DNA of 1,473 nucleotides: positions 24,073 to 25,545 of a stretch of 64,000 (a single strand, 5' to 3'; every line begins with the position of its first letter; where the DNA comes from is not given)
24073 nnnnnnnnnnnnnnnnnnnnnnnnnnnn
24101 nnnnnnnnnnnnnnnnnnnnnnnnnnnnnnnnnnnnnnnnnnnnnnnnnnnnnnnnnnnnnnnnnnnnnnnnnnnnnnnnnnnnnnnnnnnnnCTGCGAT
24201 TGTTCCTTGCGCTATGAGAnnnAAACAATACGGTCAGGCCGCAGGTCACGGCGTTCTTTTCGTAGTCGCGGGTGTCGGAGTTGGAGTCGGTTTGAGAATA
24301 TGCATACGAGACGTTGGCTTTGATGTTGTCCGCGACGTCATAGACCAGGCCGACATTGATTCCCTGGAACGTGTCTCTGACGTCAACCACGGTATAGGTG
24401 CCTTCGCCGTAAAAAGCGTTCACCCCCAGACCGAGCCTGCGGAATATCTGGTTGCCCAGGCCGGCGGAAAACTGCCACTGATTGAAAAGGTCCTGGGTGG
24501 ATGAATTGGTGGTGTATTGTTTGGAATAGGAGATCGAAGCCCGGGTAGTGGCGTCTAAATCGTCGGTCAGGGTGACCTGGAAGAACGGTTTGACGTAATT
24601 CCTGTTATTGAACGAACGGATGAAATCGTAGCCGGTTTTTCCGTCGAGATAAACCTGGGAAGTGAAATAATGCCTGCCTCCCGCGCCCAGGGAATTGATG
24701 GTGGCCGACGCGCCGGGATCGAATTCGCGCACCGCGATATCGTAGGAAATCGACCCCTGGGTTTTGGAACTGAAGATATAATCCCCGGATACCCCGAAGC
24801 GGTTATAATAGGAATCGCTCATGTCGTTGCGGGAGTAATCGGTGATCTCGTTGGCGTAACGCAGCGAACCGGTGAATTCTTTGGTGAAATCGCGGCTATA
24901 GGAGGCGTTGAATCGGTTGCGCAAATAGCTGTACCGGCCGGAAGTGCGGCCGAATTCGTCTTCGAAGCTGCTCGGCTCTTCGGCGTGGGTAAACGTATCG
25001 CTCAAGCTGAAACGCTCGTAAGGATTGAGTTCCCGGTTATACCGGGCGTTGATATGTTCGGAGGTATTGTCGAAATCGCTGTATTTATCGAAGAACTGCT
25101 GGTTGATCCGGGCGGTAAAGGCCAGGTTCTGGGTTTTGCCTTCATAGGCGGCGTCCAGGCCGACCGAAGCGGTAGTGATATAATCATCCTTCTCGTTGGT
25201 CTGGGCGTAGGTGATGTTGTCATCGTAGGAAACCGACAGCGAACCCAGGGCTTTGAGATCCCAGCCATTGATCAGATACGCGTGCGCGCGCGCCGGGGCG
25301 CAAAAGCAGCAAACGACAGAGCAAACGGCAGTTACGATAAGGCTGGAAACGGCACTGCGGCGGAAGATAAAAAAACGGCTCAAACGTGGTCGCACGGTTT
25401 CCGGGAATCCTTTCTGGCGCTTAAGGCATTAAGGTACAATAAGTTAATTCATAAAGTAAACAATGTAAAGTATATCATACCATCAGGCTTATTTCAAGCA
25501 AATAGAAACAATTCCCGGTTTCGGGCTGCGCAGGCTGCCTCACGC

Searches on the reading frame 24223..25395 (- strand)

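Call 74: search_protein_families(library=pfam, proteins=[window:24223-25395:-], max_evalue=0.01)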
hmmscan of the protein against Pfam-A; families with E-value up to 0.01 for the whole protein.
window:24223-25395:- (391 aa): 1 family
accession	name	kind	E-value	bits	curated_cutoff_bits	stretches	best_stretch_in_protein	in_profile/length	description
PF10082.15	BBP2_2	-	5.1e-10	39.2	23.7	1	308-389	295-376/378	Putative beta-barrel porin 2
